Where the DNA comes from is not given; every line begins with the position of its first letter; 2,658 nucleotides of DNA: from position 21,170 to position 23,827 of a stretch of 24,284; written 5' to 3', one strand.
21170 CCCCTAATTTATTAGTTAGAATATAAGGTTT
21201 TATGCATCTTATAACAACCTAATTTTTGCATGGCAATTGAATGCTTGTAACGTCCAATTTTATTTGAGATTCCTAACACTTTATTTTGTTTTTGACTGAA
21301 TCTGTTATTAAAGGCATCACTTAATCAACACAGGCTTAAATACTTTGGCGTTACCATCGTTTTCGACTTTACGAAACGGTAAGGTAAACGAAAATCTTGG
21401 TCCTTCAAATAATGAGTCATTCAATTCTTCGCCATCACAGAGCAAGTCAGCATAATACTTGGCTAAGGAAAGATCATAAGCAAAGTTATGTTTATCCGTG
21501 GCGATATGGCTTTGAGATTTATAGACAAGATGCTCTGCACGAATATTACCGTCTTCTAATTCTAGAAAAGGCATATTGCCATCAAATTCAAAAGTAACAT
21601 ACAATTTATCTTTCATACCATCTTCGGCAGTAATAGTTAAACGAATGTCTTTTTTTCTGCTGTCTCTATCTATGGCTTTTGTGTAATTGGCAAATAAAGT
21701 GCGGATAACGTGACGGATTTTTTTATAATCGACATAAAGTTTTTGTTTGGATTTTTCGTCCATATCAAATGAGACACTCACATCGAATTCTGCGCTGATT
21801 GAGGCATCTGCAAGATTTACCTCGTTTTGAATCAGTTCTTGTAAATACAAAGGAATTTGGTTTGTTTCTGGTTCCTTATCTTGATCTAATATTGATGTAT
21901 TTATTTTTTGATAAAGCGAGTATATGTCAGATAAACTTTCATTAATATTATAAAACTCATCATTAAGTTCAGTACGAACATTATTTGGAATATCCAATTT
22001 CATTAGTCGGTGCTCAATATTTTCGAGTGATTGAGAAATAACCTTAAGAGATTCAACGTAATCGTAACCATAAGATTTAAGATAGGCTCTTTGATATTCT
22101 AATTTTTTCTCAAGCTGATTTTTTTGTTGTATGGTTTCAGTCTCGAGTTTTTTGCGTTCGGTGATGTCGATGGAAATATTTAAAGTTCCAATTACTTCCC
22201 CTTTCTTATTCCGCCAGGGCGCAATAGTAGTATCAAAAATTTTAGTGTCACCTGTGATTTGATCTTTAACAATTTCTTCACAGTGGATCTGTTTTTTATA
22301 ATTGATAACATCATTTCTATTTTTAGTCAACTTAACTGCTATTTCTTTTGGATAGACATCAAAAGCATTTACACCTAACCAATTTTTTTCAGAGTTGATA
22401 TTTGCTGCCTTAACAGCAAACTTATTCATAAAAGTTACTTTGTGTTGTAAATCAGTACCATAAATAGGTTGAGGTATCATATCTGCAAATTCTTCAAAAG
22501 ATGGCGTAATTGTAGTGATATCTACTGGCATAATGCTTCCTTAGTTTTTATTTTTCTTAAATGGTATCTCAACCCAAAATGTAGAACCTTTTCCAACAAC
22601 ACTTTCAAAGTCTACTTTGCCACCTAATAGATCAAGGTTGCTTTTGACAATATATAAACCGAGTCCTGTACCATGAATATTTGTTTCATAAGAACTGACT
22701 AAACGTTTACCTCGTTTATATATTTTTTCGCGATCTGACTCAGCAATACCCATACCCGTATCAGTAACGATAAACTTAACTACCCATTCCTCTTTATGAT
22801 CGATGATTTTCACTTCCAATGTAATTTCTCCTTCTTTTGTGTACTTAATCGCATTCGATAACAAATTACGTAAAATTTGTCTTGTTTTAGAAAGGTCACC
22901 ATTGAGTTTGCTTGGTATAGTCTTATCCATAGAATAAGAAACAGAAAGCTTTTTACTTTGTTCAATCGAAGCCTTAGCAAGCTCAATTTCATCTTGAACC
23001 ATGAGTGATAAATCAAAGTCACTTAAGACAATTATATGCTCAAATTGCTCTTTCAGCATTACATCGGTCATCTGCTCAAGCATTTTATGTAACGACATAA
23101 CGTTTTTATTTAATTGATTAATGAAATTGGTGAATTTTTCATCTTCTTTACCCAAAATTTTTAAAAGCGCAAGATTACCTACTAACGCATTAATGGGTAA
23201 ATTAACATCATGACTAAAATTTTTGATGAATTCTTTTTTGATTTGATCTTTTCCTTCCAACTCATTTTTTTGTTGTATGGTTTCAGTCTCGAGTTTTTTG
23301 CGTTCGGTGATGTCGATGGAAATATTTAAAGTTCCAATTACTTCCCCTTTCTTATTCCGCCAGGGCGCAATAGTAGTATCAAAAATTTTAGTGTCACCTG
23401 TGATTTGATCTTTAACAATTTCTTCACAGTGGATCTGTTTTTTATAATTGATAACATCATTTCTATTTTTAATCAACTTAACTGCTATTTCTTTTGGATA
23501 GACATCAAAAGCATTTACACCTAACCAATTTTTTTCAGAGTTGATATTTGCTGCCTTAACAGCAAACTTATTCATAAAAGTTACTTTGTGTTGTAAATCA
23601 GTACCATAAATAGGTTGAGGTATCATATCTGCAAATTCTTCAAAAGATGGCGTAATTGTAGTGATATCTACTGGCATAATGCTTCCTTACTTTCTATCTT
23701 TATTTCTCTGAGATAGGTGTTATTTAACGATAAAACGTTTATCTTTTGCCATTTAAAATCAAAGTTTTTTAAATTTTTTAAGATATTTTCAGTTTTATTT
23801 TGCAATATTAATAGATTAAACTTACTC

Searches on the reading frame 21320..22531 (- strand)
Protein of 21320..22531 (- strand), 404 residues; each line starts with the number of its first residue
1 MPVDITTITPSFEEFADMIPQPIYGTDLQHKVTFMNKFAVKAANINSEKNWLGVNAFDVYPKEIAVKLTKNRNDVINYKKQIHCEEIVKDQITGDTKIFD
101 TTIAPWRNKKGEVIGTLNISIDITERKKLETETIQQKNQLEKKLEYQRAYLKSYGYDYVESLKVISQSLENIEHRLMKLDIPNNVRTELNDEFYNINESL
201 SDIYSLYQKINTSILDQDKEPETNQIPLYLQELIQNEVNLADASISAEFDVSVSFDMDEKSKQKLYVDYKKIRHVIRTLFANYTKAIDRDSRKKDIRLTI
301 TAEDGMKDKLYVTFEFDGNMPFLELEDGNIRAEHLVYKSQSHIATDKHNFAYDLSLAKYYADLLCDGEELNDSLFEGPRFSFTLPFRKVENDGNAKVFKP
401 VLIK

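Call 87: search_protein_families(library=pfam, proteins=[window:21320-22531:-], max_evalue=0.00001)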
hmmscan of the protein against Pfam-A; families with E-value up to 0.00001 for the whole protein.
window:21320-22531:- (404 aa): 1 family
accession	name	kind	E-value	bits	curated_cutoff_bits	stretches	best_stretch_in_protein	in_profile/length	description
PF08448.16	PAS_4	-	1.3e-11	45.1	23.1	1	18-127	3-109/110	PAS fold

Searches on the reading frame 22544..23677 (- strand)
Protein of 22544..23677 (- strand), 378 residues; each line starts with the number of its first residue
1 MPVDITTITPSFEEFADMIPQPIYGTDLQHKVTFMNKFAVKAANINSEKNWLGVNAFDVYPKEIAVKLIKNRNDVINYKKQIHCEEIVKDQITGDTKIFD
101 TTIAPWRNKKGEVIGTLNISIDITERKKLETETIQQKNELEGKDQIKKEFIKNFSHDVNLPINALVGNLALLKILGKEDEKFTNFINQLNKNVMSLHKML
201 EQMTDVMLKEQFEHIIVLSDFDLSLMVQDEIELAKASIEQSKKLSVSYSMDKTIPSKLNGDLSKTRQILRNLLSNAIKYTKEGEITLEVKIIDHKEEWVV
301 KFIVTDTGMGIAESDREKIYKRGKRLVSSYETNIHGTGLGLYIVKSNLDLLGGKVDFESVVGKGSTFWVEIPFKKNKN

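Call 87: search_protein_families(library=pfam, proteins=[window:22544-23677:-], max_evalue=0.00001)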
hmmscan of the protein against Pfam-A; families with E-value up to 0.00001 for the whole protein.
window:22544-23677:- (378 aa): 3 families
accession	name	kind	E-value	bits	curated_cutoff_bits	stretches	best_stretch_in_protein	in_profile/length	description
PF02518.31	HATPase_c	-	1.9e-24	86.6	26.4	1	261-374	2-110/111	Histidine kinase-, DNA gyrase B-, and HSP90-like ATPase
PF08448.16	PAS_4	-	1.6e-11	44.9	23.1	1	18-127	3-109/110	PAS fold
PF00512.31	HisKA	-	5.4e-06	26.8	26.9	0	147-205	2-59/66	His Kinase A (phospho-acceptor) domain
